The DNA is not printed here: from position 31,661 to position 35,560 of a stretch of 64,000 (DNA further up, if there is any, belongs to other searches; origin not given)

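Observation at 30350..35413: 1687-aa orphan protein ending in a glutamine-synthetase-like amidoligase motif set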

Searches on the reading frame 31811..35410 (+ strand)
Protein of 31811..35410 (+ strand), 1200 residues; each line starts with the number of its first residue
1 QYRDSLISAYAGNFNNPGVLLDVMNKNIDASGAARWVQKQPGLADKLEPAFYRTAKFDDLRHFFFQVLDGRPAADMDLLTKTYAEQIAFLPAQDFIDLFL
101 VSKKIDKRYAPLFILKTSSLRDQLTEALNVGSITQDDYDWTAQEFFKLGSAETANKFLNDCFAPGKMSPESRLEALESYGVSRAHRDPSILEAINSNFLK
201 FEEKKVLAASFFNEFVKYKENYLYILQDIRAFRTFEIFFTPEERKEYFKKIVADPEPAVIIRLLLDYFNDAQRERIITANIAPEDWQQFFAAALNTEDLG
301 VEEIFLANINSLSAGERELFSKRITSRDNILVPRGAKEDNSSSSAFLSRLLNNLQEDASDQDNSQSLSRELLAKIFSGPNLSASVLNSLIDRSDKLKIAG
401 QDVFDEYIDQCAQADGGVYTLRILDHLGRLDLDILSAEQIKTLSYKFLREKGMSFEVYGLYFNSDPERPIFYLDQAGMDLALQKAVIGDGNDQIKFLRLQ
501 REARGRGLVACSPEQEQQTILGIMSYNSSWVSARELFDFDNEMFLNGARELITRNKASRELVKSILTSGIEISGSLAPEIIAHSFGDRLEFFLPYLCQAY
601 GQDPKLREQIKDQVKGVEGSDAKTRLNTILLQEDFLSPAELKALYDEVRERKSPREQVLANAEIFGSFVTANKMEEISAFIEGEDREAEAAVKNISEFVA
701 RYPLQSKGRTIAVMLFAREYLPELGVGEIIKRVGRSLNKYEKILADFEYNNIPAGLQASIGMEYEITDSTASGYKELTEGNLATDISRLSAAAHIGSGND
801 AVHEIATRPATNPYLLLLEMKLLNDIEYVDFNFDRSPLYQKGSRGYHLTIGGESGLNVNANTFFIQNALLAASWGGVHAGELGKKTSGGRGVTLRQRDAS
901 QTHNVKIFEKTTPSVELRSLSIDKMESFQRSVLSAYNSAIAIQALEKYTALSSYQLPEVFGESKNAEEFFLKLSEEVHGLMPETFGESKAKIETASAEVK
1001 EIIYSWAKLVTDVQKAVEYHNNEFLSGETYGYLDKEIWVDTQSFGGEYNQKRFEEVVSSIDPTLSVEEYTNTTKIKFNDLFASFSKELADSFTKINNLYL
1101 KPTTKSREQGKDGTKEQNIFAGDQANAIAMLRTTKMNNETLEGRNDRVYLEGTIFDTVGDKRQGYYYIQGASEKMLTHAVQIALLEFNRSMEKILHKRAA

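Call 26: search_protein_representatives(protein=window:31811-35410:+)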
Query: 1200 residues. Proteins with E-value up to 0.001 (for the whole library): 176; up to 1e-10: 152; up to 1e-30: 137. The best 150 are listed.
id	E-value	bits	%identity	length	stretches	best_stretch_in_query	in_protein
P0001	0.0e+00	2663.4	100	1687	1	1-1200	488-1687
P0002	0.0e+00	1048.3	47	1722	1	2-1197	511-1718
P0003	1.7e-264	897.0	42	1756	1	1-1195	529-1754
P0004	1.5e-261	887.4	44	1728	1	36-1199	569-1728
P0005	3.2e-253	859.7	43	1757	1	33-1196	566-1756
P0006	5.6e-246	835.8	42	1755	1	4-1195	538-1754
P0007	2.5e-245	833.6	43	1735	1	15-1195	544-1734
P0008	4.0e-244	829.6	43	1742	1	30-1195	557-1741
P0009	2.1e-241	820.6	42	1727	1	34-1196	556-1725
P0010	1.2e-221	755.2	50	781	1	429-1195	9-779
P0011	1.2e-221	755.1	41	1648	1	35-1195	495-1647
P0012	1.2e-209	715.5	46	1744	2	378-1196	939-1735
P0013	2.6e-203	694.5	39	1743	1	38-1195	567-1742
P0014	9.0e-194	662.9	44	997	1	288-1197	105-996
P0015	4.3e-192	657.3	42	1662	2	371-1195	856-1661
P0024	3.6e-155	535.1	63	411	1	784-1195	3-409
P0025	1.1e-115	404.3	45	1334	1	675-1197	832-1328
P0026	2.2e-113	396.7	43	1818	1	690-1197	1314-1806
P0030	1.1e-109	384.4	48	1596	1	681-1195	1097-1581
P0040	1.2e-99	351.2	42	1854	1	661-1197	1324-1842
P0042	4.1e-98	346.1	39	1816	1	619-1197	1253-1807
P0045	7.3e-97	342.0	38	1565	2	631-1195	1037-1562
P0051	1.1e-88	314.9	41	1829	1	695-1195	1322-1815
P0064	2.0e-76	274.3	35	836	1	646-1194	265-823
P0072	5.1e-64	233.2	35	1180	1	686-1194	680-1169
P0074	1.4e-61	225.1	35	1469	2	631-1030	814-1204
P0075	1.5e-60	221.7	37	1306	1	731-1197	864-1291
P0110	3.6e-46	174.1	36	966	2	731-950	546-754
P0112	7.8e-46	173.0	35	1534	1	732-1196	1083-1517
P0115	5.8e-44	166.8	37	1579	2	695-1024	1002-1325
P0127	1.4e-38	149.0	33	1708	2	655-1039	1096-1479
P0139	6.1e-30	120.4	31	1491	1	692-1195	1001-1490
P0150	1.9e-11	59.2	28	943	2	706-948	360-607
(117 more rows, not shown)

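Call 37: find_encoding_contigs(protein=P0024, flank=8000, max_places=3)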
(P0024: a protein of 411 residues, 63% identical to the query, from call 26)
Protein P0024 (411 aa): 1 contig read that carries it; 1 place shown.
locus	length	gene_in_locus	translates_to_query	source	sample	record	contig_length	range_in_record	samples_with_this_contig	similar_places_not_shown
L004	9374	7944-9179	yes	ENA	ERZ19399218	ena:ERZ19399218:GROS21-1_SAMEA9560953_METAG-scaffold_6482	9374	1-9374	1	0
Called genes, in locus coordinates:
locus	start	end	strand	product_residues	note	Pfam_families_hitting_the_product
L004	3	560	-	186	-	?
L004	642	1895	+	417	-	PF00587:tRNA-synt_2b, PF03129:HGTP_anticodon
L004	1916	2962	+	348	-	PF06723:MreB_Mbl, PF00022:Actin (faint), PF00012:HSP70, PF14450:FtsA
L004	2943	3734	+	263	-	PF04085:MreC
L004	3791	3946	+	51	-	-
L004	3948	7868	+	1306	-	-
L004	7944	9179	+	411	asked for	-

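Call 77: search_protein_families(library=pfam, proteins=[P0026, P0040, P0042, P0051, P0127], max_evalue=0.01)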
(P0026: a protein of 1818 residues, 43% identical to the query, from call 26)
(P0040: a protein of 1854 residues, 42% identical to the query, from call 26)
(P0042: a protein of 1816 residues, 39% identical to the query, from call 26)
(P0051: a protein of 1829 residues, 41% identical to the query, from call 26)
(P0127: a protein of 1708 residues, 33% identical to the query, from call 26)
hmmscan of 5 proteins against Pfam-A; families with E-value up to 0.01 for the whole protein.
P0026 (1818 aa): 0 families

P0040 (1854 aa): 0 families

P0042 (1816 aa): 0 families

P0051 (1829 aa): 0 families

P0127 (1708 aa): 0 families

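Call 78: search_protein_families(library=pfam, proteins=[P0025, P0030, P0045, P0074, P0112, P0139], max_evalue=0.01)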
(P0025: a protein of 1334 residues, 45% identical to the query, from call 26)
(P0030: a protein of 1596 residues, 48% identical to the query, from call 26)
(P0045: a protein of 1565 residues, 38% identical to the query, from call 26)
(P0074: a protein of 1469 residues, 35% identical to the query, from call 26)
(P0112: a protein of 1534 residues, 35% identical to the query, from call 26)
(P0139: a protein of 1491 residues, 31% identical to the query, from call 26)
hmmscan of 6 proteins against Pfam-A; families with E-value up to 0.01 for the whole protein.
P0025 (1334 aa): 1 family
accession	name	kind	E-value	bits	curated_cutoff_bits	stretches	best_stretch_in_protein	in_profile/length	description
PF08030.17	NAD_binding_6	-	0.0088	16.5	22.2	0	179-258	38-101/156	Ferric reductase NAD binding domain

P0030 (1596 aa): 0 families

P0045 (1565 aa): 0 families

P0074 (1469 aa): 0 families

P0112 (1534 aa): 0 families

P0139 (1491 aa): 1 family
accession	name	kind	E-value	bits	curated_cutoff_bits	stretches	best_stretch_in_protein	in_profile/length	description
PF18760.7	ART-PolyVal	-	3.5e-15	57.4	31.2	1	60-268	1-140/140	ADP-Ribosyltransferase in polyvalent proteins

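Call 80: search_protein_families(library=pfam, alignment_id=A5, max_evalue=0.001)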
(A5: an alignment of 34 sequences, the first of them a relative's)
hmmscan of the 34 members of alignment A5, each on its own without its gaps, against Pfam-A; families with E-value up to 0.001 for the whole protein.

A. member 1, P0028 (1742 aa): 0 families

B. families by the number of members that match (of 34 scanned): 0 families

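Call 83: list_cluster_members(proteins=[P0139, P0002, P0026, P0040, P0075, P0110, P0115, P0150, P0064, P0072])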
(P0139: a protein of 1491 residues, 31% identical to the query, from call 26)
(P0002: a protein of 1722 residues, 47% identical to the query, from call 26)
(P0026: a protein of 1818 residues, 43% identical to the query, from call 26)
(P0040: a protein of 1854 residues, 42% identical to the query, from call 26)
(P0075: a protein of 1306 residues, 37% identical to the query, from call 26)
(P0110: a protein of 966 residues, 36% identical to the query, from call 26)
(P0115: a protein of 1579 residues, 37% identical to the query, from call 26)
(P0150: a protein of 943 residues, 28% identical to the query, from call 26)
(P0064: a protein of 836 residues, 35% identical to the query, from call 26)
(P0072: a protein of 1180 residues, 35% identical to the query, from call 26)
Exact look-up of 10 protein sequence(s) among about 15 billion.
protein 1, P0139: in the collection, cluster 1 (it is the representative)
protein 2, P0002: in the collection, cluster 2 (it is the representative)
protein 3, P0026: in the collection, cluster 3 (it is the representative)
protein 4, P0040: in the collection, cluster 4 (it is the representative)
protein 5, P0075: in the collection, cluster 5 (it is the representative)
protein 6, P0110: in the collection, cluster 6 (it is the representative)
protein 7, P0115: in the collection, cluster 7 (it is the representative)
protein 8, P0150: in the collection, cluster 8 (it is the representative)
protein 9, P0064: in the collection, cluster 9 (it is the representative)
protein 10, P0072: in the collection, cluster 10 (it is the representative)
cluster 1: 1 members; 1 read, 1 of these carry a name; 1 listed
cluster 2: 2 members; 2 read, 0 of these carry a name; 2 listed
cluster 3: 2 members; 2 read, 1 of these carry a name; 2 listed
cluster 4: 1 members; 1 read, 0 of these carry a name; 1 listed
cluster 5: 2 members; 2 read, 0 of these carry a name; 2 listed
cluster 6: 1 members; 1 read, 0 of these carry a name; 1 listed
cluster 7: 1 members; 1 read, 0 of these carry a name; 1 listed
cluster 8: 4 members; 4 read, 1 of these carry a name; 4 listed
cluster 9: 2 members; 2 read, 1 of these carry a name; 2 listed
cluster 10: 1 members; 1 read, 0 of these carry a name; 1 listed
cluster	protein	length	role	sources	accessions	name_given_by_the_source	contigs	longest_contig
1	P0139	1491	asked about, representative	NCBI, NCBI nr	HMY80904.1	MAG TPA: hypothetical protein PK048_03605, partial [Candidatus Absconditabacterales ... | hypothetical protein [Candidatus Absconditabacterales bacterium]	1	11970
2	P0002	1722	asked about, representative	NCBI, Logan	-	-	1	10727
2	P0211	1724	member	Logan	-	-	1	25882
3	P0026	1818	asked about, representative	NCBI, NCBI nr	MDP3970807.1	MAG: hypothetical protein Q8P90_03835 [bacterium] | hypothetical protein [bacterium]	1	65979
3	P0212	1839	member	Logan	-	-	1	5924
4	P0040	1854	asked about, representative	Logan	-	-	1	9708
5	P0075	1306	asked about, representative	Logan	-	-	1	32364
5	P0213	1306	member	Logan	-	-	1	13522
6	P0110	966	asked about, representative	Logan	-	-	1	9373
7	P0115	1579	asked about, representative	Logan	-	-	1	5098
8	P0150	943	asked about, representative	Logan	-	-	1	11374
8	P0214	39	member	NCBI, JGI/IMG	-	hypothetical protein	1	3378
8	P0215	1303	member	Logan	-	-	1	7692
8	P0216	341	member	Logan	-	-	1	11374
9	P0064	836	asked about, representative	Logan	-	-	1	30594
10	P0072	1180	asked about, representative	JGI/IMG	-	-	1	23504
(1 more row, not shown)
